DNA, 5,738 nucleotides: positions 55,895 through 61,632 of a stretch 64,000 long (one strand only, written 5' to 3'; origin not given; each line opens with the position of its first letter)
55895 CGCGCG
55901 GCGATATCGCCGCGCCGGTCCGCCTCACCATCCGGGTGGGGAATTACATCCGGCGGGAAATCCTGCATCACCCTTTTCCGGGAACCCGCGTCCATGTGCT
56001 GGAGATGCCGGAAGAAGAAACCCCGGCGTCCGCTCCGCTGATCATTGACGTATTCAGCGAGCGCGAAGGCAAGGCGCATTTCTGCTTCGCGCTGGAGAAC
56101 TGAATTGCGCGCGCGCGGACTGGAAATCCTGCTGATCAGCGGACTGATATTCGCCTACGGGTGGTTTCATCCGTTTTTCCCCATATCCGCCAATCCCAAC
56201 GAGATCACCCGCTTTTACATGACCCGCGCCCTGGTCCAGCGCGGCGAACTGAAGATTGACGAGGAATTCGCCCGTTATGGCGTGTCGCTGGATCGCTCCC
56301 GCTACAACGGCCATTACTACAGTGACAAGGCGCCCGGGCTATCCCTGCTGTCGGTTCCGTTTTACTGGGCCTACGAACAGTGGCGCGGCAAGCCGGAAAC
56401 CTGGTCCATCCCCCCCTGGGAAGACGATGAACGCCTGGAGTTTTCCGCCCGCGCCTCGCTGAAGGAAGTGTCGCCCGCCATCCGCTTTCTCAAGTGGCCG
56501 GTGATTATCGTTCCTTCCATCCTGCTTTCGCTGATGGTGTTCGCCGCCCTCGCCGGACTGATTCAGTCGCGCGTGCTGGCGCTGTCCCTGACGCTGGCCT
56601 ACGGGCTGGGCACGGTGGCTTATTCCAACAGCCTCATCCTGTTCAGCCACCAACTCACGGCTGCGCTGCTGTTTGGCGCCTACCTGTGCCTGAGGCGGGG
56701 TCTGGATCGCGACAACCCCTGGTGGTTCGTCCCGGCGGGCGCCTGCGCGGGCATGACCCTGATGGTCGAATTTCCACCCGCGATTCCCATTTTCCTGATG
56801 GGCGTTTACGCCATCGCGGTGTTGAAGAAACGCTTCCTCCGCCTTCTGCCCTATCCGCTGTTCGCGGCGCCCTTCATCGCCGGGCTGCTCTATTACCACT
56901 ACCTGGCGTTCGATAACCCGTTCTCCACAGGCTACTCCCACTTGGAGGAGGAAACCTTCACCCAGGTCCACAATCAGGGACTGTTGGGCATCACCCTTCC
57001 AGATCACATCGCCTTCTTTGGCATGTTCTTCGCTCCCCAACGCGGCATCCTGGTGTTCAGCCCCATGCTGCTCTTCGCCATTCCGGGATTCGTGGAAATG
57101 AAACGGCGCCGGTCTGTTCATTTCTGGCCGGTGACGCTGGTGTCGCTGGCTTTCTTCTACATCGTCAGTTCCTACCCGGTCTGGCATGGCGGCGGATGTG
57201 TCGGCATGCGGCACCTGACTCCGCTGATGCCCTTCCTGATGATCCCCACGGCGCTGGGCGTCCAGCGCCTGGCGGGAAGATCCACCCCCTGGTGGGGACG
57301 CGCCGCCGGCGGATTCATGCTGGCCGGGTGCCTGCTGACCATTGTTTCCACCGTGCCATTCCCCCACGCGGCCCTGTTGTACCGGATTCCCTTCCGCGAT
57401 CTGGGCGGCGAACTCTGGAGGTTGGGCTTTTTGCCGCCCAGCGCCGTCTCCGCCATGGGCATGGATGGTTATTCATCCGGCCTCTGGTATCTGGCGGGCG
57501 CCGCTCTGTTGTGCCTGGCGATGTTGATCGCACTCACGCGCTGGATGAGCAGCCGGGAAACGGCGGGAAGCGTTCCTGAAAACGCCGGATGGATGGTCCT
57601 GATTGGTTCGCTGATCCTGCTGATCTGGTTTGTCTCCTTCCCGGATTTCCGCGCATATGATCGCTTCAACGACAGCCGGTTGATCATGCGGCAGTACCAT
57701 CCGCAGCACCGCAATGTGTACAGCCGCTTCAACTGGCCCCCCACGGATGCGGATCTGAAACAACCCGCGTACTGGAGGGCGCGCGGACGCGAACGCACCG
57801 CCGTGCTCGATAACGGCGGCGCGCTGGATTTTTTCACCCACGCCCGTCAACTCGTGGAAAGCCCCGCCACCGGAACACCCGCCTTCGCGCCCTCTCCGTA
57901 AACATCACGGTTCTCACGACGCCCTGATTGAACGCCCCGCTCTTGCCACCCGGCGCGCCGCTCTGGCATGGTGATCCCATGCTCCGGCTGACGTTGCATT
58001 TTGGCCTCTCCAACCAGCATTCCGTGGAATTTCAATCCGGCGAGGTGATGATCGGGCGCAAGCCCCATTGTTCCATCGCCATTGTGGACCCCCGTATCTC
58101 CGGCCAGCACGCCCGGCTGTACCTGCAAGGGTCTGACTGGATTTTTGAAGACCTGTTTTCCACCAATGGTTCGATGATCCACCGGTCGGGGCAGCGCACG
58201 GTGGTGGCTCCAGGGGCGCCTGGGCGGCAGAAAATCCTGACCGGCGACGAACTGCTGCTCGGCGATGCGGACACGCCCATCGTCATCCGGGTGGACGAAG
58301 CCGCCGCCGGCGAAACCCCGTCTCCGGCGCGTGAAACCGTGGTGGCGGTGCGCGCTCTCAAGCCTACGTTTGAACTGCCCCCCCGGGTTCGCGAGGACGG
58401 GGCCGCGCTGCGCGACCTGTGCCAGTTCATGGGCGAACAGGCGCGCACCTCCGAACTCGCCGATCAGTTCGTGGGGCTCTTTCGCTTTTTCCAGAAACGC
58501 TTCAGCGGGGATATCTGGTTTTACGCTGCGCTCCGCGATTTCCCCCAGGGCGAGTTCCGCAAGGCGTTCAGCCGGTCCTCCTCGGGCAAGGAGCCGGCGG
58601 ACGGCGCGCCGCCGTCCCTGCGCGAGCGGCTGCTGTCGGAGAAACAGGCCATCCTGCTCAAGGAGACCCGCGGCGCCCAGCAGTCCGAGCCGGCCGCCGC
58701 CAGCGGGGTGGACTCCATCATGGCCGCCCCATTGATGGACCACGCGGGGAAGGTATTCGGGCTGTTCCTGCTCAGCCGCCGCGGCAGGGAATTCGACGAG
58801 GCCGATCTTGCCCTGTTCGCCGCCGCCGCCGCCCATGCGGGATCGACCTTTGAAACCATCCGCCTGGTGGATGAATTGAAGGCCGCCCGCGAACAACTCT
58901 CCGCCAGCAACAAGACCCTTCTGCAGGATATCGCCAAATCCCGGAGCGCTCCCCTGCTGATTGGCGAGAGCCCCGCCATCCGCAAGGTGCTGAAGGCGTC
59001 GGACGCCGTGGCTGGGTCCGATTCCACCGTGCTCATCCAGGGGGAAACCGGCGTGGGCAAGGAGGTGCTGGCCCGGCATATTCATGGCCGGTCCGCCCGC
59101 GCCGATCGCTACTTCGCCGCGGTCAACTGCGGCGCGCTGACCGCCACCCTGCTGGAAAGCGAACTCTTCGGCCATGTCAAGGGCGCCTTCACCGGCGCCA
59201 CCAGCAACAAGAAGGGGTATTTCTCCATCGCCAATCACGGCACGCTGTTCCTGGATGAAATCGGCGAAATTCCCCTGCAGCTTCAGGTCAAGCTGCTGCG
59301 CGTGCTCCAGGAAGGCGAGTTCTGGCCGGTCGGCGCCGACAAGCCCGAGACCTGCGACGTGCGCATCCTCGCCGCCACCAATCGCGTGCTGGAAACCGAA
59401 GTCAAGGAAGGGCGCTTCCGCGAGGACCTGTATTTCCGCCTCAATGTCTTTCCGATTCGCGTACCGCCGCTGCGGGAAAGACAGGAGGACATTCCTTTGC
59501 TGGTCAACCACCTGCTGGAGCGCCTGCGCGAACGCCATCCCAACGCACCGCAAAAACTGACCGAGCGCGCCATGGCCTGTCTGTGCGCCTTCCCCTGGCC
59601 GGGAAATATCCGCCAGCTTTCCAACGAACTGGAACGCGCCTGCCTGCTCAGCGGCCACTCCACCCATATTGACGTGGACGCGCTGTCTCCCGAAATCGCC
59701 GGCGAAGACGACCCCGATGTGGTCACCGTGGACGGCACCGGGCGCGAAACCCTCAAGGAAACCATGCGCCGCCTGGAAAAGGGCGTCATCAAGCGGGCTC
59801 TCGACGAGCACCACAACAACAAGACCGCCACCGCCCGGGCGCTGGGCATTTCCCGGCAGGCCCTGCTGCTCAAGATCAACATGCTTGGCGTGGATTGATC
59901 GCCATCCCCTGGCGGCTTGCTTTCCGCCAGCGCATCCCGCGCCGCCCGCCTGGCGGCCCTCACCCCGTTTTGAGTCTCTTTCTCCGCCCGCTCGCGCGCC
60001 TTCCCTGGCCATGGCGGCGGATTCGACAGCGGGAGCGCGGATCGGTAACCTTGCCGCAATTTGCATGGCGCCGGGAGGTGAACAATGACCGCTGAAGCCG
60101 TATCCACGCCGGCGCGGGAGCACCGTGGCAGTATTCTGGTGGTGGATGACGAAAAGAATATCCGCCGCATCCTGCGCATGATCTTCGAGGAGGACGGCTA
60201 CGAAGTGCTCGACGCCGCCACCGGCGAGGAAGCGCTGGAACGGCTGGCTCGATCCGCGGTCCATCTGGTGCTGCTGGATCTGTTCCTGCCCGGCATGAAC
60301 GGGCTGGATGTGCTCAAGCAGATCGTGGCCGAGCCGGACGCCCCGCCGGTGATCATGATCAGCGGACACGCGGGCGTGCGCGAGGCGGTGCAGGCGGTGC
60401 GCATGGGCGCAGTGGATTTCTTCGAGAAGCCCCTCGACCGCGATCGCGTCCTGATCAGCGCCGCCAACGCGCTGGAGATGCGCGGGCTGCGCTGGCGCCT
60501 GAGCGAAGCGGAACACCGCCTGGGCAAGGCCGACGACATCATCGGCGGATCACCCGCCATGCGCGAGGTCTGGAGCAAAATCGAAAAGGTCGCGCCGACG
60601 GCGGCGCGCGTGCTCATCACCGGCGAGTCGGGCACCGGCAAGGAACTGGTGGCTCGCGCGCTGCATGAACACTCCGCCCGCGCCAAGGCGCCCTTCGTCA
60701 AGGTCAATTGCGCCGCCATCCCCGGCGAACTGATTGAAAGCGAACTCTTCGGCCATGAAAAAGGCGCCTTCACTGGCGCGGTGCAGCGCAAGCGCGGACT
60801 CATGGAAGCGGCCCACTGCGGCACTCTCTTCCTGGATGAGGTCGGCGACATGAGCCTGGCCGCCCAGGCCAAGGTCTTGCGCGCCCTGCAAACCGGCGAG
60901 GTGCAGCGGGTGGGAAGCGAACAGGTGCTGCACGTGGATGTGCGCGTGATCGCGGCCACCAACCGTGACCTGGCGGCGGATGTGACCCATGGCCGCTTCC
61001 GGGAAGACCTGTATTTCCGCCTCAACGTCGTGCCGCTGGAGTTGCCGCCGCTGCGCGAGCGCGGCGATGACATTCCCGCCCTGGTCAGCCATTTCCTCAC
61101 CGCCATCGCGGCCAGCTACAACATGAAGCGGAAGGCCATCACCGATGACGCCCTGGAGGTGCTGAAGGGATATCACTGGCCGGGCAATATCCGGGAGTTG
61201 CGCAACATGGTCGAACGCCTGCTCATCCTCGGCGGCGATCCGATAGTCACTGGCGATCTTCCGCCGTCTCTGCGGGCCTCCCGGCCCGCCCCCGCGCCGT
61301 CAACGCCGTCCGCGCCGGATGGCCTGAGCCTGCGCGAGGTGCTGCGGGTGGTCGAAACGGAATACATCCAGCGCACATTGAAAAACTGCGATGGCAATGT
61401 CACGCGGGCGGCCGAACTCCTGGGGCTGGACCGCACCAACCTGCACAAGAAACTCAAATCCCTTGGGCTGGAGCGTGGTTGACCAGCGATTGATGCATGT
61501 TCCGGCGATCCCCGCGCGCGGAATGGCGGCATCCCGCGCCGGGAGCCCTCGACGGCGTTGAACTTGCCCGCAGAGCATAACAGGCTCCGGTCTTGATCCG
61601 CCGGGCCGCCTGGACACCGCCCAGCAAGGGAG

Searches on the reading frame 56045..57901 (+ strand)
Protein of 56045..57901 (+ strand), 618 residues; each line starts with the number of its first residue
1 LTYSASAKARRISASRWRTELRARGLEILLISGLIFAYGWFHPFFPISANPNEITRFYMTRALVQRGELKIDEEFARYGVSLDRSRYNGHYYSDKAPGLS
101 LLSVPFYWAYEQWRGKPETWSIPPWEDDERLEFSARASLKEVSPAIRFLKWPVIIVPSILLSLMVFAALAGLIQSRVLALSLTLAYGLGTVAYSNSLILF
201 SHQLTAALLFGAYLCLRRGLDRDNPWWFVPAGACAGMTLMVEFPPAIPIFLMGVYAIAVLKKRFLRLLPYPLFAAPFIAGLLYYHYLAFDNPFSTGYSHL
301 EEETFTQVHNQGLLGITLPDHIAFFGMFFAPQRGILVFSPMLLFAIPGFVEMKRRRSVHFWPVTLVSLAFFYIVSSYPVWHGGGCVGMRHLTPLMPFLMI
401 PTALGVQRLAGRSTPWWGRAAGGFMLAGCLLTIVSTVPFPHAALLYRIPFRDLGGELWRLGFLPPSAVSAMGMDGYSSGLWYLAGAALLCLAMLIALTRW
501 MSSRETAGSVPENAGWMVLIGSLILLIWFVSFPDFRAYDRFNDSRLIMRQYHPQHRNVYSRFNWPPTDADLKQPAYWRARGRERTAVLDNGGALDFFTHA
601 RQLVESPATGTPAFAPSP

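Call 3: search_protein_families(library=ncbifam, proteins=[window:56045-57901:+])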
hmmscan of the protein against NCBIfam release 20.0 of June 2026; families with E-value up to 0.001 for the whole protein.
window:56045-57901:+ (618 aa): 1 family
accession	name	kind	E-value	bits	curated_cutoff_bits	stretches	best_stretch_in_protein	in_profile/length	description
NF047440.1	LA3751_2_3_fam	subfamily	2.9e-06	26.4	200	1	146-433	93-379/460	LA_3751/LA_3752 family putative glycosyltransferase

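Call 25: search_protein_families(library=pfam, max_evalue=1e-8, proteins=[window:56045-57901:+])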
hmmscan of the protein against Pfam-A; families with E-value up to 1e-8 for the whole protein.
window:56045-57901:+ (618 aa): 0 families

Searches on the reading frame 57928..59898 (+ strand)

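Call 3: search_protein_families(library=ncbifam, proteins=[window:57928-59898:+])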
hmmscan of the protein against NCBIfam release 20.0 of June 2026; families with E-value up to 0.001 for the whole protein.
window:57928-59898:+ (656 aa): 30 families (the best 25 are shown)
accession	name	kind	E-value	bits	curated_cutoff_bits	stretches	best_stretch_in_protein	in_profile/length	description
NF003451.0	PRK05022.1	equivalog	2.1e-110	369.9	476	1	261-647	112-502/512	nitric oxide reductase transcriptional regulator NorR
NF008469.0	PRK11361.1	equivalog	3.7e-102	342.4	714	1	324-656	125-457/461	acetoacetate metabolism transcriptional regulator AtoC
TIGR01817.1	nifA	equivalog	2e-100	337.1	528.85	1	260-587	107-439/534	nif-specific transcriptional activator NifA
NF041552.1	TF_PrdR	equivalog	3.2e-96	322.9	795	1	308-652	235-575/577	sigma-54 dependent transcriptional regulator PrdR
NF038308.1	RNA_repair_RtcR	equivalog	4.6e-96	322.7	650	1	314-645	152-503/530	RNA repair transcriptional activator RtcR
TIGR01818.1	ntrC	equivalog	2.2e-90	303.7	558.6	1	324-639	117-449/463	nitrogen regulation protein NR(I)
NF041906.1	V4R_TF_MobR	exception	3.2e-90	303.2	999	1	314-649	204-540/544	phenol degradation transcriptional regulator MobR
NF050807.1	TransRegFlbDCaul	equivalog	5.3e-86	289.3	750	1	341-651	117-436/454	sigma-54-dependent transcriptional regulator FlbD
TIGR02329.1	propionate_PrpR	equivalog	7.3e-86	288.9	499.2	1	326-649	196-523/526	propionate catabolism operon regulatory protein PrpR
NF007689.0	PRK10365.1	equivalog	1.4e-85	287.7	760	1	315-650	111-439/441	sigma-54-dependent response regulator transcription factor ZraR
NF011958.0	PRK15429.1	equivalog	1.2e-83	281.9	830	1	267-656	303-687/692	formate hydrogenlyase transcriptional activator FlhA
TIGR02915.1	PEP_resp_reg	equivalog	9.5e-83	278.5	502.6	1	323-649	121-438/445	PEP-CTERM-box response regulator transcription factor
NF011695.0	PRK15115.1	equivalog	4.4e-82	276.2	763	1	343-644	136-427/445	two-component system response regulator GlrR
NF011953.0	PRK15424.1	equivalog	5.9e-81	272.7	703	1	321-648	197-529/538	propionate catabolism operon regulatory protein PrpR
NF051870.1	NAssimRespRegNtrX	equivalog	2.6e-79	267.3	600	1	310-655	108-452/452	nitrogen assimilation response regulator NtrX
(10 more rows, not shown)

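Call 25: search_protein_families(library=pfam, max_evalue=1e-8, proteins=[window:57928-59898:+])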
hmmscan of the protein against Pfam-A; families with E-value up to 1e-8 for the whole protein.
window:57928-59898:+ (656 aa): 5 families
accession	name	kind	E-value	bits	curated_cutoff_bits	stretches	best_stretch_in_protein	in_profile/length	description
PF00158.32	Sigma54_activat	-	3.4e-68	229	20.2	1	344-510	1-167/168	Sigma-54 interaction domain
PF25601.1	AAA_lid_14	-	1e-22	80.2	27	1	516-595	1-79/87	AAA+ ATPase lid domain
PF14532.12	Sigma54_activ_2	-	4.7e-16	59.7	25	1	345-515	1-138/138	Sigma-54 interaction domain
PF00498.31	FHA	-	2.6e-10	41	20.7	1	41-86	2-48/67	FHA domain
PF02954.25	HTH_8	-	2.1e-09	37.4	22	1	613-650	2-39/42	Bacterial regulatory protein, Fis family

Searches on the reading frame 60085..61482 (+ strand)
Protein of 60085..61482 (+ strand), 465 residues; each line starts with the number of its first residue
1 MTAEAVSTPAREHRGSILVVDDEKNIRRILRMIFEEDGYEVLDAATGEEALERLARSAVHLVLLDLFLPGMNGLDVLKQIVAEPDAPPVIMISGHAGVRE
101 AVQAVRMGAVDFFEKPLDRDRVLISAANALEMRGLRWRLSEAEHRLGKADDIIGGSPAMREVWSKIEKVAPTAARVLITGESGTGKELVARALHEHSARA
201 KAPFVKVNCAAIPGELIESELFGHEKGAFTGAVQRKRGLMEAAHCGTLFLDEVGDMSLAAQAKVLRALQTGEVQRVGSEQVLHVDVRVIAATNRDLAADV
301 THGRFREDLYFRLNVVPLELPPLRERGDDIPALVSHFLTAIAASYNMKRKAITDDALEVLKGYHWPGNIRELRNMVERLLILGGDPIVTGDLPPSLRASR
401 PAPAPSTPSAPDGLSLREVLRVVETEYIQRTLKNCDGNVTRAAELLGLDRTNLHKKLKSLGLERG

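Call 3: search_protein_families(library=ncbifam, proteins=[window:60085-61482:+])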
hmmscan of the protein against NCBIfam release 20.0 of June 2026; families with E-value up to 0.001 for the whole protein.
window:60085-61482:+ (465 aa): 123 families (the best 25 are shown)
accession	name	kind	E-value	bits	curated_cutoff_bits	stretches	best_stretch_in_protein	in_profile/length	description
NF008469.0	PRK11361.1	equivalog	1.7e-140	468.8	714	1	16-463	6-457/461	acetoacetate metabolism transcriptional regulator AtoC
NF051870.1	NAssimRespRegNtrX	equivalog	2e-137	458.8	600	1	16-462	3-452/452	nitrogen assimilation response regulator NtrX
TIGR01818.1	ntrC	equivalog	1.2e-132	443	558.6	1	17-460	1-463/463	nitrogen regulation protein NR(I)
TIGR02915.1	PEP_resp_reg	equivalog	1.1e-123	413.4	502.6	1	17-462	1-444/445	PEP-CTERM-box response regulator transcription factor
NF041946.1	LuxO_transreg_Vib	equivalog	2.4e-117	392.5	800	1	20-459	2-459/463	quorum-sensing sigma-54 dependent transcriptional regulator LuxO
NF007689.0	PRK10365.1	equivalog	1e-115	387.1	760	1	16-457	7-439/441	sigma-54-dependent response regulator transcription factor ZraR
NF008176.1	PRK10923.1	equivalog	4e-111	371.9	620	1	14-463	3-469/469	nitrogen regulation protein NR(I)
NF003451.0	PRK05022.1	equivalog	8.4e-110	367.9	476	1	143-463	183-511/512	nitric oxide reductase transcriptional regulator NorR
NF041552.1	TF_PrdR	equivalog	1.5e-109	367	795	1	148-459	265-575/577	sigma-54 dependent transcriptional regulator PrdR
TIGR01817.1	nifA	equivalog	1.1e-108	364.4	528.85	1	124-388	170-433/534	nif-specific transcriptional activator NifA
NF011695.0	PRK15115.1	equivalog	3.8e-108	362.1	763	1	15-459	7-435/445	two-component system response regulator GlrR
NF038308.1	RNA_repair_RtcR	equivalog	1.1e-99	334.7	650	1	140-455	170-506/530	RNA repair transcriptional activator RtcR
NF050807.1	TransRegFlbDCaul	equivalog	1.3e-98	330.9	750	1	36-459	22-437/454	sigma-54-dependent transcriptional regulator FlbD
NF049963.1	RespRegFlgRCampy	domain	2.7e-98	329.6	750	1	17-392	3-377/429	fla regulon two-component system response regulator FlgR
TIGR02329.1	propionate_PrpR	equivalog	1.2e-92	311.3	499.2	1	148-458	210-525/526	propionate catabolism operon regulatory protein PrpR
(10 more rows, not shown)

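Call 25: search_protein_families(library=pfam, max_evalue=1e-8, proteins=[window:60085-61482:+])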
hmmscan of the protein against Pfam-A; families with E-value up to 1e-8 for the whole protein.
window:60085-61482:+ (465 aa): 5 families
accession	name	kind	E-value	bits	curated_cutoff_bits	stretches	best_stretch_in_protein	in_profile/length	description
PF00158.32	Sigma54_activat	-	3.3e-73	245.3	20.2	1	152-318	1-167/168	Sigma-54 interaction domain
PF00072.30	Response_reg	-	3.7e-29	101.6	30.2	1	17-123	1-107/111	Response regulator receiver domain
PF25601.1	AAA_lid_14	-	4.7e-24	84.5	27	1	324-405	1-83/87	AAA+ ATPase lid domain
PF14532.12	Sigma54_activ_2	-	8.7e-22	78.3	25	1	153-323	1-138/138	Sigma-54 interaction domain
PF02954.25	HTH_8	-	1.3e-12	47.6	22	1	420-458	2-40/42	Bacterial regulatory protein, Fis family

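Call 32: find_encoding_contigs(protein=window:60085-61482:+, flank=10000, max_places=4)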
Protein window:60085-61482:+ (465 aa): no gene with exactly this product is on record in the collection.
